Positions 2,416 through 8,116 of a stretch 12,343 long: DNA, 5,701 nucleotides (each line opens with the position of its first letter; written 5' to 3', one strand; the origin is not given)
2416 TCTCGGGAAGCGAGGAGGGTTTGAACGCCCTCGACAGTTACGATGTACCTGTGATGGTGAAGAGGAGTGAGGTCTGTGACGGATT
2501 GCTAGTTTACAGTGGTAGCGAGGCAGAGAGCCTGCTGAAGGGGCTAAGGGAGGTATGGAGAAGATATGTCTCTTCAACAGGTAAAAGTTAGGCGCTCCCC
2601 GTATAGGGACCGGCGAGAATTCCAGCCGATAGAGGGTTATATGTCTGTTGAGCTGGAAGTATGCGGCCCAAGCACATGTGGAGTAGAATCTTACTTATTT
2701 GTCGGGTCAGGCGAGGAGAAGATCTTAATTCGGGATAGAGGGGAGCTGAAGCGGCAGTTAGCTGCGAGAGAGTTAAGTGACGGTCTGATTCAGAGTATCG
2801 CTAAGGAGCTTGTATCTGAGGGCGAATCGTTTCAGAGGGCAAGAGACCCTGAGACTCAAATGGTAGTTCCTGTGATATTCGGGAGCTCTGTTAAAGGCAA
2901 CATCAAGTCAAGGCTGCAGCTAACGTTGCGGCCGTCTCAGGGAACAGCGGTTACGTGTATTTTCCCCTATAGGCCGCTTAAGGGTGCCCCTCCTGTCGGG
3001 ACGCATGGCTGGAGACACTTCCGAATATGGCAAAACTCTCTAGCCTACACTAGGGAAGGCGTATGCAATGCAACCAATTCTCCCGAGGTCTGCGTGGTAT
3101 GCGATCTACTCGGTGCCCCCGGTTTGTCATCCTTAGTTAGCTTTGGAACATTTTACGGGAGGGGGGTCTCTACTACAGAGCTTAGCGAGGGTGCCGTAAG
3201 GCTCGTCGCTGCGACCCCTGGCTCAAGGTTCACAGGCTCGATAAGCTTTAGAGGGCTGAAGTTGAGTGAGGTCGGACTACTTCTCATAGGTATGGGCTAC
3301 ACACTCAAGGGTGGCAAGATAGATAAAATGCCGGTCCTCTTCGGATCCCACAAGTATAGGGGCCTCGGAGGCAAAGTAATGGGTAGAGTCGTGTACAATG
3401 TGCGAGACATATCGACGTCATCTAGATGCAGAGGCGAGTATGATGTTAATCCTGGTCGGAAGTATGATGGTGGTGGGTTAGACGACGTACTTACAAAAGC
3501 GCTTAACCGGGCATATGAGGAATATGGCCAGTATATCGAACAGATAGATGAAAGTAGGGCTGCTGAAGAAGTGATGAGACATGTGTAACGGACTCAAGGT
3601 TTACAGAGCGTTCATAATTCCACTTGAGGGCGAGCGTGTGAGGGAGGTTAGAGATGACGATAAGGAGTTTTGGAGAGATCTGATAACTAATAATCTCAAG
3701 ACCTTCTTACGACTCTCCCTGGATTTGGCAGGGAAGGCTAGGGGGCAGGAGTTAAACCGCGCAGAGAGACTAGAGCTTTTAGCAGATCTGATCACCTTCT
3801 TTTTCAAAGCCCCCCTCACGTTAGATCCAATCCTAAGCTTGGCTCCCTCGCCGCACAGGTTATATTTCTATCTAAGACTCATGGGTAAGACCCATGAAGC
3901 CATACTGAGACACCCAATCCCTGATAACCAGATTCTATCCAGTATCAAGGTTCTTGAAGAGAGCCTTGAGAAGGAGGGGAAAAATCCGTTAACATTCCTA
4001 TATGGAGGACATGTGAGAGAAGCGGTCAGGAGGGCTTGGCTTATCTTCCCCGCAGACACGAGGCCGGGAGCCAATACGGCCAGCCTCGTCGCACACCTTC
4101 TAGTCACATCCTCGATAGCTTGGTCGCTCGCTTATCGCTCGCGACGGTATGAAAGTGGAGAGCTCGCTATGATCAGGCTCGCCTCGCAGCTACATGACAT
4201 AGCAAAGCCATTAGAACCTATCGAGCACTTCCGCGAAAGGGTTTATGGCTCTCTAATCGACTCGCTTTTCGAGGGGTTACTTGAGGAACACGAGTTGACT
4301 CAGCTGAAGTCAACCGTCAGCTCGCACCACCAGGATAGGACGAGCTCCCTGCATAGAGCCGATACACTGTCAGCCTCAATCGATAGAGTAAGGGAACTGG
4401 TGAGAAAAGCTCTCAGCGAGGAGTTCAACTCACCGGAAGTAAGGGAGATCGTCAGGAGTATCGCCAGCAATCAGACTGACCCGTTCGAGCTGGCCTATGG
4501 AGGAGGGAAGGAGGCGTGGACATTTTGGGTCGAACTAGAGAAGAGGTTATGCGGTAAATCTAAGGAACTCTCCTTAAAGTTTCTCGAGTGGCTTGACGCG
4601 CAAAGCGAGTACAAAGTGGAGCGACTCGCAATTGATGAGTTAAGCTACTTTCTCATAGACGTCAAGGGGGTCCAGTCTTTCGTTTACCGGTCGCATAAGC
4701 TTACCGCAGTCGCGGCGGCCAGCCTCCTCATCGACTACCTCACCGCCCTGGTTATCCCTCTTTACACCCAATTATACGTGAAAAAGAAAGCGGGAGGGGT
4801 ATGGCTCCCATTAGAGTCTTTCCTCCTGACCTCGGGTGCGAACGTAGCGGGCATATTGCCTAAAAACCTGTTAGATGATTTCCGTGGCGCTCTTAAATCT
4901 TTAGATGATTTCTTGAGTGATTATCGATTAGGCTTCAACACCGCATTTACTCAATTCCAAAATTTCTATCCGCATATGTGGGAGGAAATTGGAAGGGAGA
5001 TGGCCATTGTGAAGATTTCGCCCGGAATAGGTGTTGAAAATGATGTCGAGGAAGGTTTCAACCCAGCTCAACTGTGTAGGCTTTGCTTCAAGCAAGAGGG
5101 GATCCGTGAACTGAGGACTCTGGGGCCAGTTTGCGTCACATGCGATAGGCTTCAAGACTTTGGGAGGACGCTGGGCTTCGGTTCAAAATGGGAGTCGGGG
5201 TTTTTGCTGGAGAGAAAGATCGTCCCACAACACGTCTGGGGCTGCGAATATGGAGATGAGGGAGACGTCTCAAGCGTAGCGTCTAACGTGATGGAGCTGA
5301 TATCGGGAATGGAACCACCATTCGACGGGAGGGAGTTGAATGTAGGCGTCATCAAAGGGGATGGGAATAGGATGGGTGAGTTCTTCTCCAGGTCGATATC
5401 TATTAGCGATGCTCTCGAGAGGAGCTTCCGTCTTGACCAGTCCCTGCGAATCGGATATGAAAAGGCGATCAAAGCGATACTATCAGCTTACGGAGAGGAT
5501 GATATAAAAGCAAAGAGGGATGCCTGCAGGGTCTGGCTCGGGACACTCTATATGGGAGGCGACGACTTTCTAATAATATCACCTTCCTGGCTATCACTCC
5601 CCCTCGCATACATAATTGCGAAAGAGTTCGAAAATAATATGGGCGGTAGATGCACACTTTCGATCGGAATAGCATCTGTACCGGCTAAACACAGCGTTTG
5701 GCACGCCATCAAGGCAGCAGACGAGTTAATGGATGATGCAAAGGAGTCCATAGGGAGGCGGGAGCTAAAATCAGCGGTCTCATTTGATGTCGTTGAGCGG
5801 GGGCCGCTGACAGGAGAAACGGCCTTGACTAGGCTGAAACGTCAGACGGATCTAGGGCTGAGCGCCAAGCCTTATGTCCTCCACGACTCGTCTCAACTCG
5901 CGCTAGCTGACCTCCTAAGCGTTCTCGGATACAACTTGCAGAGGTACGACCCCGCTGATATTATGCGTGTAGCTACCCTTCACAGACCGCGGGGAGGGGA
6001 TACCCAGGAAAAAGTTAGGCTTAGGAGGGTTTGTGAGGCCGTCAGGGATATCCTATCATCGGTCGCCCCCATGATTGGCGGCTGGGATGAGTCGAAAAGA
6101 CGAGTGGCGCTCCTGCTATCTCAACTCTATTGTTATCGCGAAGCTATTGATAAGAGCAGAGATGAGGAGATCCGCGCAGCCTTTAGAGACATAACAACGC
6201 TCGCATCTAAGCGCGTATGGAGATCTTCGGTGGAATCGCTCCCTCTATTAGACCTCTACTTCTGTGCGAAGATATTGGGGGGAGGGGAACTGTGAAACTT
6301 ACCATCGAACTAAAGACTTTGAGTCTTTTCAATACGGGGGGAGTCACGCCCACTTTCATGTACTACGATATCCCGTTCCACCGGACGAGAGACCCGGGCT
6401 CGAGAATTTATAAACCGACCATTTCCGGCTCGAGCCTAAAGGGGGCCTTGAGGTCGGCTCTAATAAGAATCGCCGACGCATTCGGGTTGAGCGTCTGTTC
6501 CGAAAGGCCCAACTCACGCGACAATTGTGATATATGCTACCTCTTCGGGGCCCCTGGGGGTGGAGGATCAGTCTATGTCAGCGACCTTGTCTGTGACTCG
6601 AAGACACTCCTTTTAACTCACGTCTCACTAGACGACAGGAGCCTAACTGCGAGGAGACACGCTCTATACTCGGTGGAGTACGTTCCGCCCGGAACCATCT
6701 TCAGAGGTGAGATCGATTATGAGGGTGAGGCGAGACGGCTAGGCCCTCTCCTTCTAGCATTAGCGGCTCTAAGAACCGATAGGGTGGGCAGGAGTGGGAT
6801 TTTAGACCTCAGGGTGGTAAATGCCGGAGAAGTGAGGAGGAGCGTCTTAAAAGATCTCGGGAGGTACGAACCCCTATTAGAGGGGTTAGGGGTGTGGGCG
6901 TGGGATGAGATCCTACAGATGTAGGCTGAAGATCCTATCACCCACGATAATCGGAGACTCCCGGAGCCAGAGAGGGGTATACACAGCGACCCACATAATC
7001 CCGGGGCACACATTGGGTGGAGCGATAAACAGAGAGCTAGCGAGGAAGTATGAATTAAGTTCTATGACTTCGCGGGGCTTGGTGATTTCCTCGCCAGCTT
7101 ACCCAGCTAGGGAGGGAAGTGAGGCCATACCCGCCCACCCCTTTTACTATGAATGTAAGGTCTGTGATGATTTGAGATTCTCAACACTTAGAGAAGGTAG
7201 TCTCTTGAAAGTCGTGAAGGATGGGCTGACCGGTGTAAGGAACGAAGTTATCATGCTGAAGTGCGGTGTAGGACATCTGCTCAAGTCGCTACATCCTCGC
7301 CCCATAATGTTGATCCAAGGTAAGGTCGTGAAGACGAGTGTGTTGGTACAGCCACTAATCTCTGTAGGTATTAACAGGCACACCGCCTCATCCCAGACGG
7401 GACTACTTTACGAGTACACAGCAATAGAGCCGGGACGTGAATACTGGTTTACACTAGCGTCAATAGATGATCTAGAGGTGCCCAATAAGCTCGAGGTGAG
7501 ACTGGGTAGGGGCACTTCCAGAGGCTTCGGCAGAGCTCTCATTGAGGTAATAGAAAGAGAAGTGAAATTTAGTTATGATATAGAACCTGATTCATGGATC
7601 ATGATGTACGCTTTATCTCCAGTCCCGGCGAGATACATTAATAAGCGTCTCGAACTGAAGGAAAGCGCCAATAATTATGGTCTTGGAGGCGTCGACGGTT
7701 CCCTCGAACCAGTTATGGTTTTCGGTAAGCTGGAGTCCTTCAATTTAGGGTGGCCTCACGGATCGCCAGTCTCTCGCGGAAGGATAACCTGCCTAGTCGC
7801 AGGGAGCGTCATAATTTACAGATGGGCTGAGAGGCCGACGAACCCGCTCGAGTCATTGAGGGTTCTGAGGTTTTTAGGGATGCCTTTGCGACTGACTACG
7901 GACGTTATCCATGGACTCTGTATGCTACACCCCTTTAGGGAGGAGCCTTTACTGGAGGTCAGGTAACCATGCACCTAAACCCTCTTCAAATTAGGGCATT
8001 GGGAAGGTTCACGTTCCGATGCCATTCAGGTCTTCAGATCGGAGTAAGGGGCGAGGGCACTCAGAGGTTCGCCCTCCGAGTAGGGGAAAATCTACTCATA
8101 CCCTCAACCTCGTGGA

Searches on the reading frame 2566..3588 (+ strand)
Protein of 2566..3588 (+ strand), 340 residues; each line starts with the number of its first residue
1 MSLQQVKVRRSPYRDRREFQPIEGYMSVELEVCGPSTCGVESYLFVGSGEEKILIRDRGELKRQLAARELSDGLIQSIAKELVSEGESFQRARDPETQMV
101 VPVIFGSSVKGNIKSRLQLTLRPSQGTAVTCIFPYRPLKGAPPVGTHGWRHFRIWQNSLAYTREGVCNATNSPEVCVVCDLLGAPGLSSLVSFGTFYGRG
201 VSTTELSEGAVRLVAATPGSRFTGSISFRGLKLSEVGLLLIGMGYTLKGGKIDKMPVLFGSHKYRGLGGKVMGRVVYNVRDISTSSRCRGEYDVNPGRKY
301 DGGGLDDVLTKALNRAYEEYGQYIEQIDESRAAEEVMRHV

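Call 16: search_protein_families(library=ncbifam, max_evalue=0.01, proteins=[window:2566-3588:+])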
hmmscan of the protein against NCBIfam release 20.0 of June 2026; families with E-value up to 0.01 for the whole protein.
window:2566-3588:+ (340 aa): 1 family
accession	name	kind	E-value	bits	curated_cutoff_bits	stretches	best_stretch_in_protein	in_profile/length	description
TIGR02581.1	cas_cyan_RAMP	equivalog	0.00062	19.5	108.05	0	101-193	40-123/216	type III CRISPR-associated RAMP protein Csx7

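Call 82: search_protein_families(library=padloc, max_evalue=0.01, proteins=[window:2566-3588:+])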
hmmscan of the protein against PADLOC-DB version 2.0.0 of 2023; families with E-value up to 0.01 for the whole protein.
window:2566-3588:+ (340 aa): 5 families
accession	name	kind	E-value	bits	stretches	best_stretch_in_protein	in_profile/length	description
PDLC01296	Csm3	-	2.1e-06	25.9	1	101-193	37-100/192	"CAS-III-A,CAS-III-D; effector_G7"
PDLC01442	Csm3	-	0.00043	18.2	1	100-193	43-99/208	"CAS-III-A,CAS-III-D; effector_G7"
PDLC01441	Cmr4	-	0.005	14.6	1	96-140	31-72/245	"CAS-III-B,CAS-III-C; effector_G7"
PDLC01339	Csm3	-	0.0089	15.1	0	41-123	2-32/163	"CAS-III-A,CAS-III-D; effector_G7"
PDLC00981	Cmr4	-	0.01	13.8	0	96-138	30-73/283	CRISPR type III-B/RAMP module RAMP protein Cmr4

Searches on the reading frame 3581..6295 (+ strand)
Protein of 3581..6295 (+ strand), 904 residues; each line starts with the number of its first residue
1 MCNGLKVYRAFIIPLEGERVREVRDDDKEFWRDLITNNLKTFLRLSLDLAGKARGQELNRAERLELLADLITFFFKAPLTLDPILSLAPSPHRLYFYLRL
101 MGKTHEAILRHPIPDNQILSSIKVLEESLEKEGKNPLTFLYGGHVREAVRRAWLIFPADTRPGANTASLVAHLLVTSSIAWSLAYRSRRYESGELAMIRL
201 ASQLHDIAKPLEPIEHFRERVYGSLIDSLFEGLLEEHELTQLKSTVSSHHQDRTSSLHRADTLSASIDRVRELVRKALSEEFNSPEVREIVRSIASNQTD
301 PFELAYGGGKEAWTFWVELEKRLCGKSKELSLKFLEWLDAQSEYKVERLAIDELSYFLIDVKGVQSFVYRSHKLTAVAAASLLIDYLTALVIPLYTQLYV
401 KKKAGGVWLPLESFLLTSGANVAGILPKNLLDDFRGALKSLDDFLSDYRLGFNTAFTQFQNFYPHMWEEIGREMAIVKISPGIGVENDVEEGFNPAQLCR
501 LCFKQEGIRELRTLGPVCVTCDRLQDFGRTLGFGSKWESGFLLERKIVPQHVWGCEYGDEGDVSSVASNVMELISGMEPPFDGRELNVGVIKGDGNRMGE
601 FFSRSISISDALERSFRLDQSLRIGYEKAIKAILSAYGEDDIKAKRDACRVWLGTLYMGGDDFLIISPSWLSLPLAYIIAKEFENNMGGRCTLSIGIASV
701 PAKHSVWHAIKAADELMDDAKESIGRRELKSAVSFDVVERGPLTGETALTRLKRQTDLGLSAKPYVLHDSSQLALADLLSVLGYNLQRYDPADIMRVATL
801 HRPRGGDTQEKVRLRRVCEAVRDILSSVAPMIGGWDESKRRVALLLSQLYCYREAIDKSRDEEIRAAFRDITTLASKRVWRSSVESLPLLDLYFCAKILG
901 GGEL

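Call 16: search_protein_families(library=ncbifam, max_evalue=0.01, proteins=[window:3581-6295:+])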
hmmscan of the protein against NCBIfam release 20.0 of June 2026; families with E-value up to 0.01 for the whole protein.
window:3581-6295:+ (904 aa): 2 families
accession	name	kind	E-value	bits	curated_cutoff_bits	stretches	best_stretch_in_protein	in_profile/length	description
TIGR02578.2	cas_TM1811_Csm1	equivalog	4.3e-20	72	170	1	588-735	509-644/753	type III-A CRISPR-associated protein Cas10/Csm1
TIGR02577.1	cas_TM1794_Cmr2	equivalog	6.9e-10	38.4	79.4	1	589-722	361-510/510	type III-B CRISPR-associated protein Cas10/Cmr2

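Call 21: search_protein_families(library=pfam, max_evalue=0.1, proteins=[window:3581-6295:+])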
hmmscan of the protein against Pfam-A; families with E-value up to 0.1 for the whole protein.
window:3581-6295:+ (904 aa): 3 families
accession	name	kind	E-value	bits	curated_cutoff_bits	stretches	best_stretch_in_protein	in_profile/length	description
PF22335.1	Cas10-Cmr2_palm2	-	9e-13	48.9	27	1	588-727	2-130/133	Cas10/Cmr2, second palm domain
PF12469.13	Cmr2_N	-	0.035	14.6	25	0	357-392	2-37/111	CRISPR-associated protein Cmr2, N-terminal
PF11640.13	TAN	-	0.089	13.4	27.1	0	215-295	36-109/150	Telomere-length maintenance and DNA damage repair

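Call 90: search_protein_families(library=padloc, max_evalue=0.01, proteins=[window:3581-6295:+])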
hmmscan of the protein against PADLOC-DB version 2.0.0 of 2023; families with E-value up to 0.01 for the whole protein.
window:3581-6295:+ (904 aa): 12 families
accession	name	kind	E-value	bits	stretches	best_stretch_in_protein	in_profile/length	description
PDLC01529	Cas10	-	1.4e-22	78.6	1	587-767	195-370/370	CAS-III; effector_LS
PDLC00919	Cas10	-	5.4e-21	73.2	1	587-767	217-414/414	Cas10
PDLC01444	Cas10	-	2e-19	67.9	2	587-729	381-506/605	CAS-III; effector_LS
PDLC02057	Cas10d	-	1.7e-18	65.1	1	587-771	194-384/462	-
PDLC01293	Cas10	-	9.9e-18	62.3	1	578-722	452-577/577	CAS-III; effector_LS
PDLC01292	Cas10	-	9e-17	59.6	1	557-729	235-386/387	CAS-III; effector_LS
PDLC01422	Cas10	-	1.9e-15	54.9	1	588-769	276-425/519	CAS-III; effector_LS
PDLC02058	Cas10d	-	3.8e-12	43.8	1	586-782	174-361/441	-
PDLC00916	Cas10a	-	6.2e-12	43.2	1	544-722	487-650/650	"CRISPR-associated protein Cas10/Csm1, subtype III-A/MTUBE"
PDLC00917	Cas10b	-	1.8e-10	38.4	1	589-722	361-510/510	"CRISPR-associated protein Cas10/Cmr2, subtype III-B"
PDLC01739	Cas10a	-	2.2e-06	24.4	1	548-722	474-623/731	-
PDLC02054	Cas10b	-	0.00034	17.6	1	589-740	279-415/537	-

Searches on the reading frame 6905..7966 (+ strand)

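Call 16: search_protein_families(library=ncbifam, max_evalue=0.01, proteins=[window:6905-7966:+])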
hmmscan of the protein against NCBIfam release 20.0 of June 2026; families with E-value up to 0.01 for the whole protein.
window:6905-7966:+ (353 aa): 1 family
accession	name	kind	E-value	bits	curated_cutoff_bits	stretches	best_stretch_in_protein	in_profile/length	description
TIGR02674.1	cas_cyan_RAMP_2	equivalog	4.7e-07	29.3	177.3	1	3-53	3-54/402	type III-D CRISPR-associated RAMP protein Csx10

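Call 82: search_protein_families(library=padloc, max_evalue=0.01, proteins=[window:6905-7966:+])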
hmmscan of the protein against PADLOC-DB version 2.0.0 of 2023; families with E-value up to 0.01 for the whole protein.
window:6905-7966:+ (353 aa): 6 families
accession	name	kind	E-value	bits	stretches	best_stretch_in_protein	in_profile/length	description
PDLC01544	Cas5_IIId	-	5.1e-10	37.1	1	13-243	12-220/297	CAS-III-D; effector_G5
PDLC01313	Cas5_IIId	-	4.3e-09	34.7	1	7-243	4-229/338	CAS-III-D; effector_G5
PDLC01420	Cas5_IIId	-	5.7e-09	34.1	1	7-215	4-210/343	CAS-III-D; effector_G5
PDLC01024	Cas5_IIId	-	1.3e-07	29.3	1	3-53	3-54/402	"CRISPR-associated RAMP protein, Csx10 family"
PDLC01016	Csm3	-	1.6e-05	23.4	1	8-210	3-187/189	Csm3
PDLC00979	Cmr3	-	0.0011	16.5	0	3-49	5-50/287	Cmr3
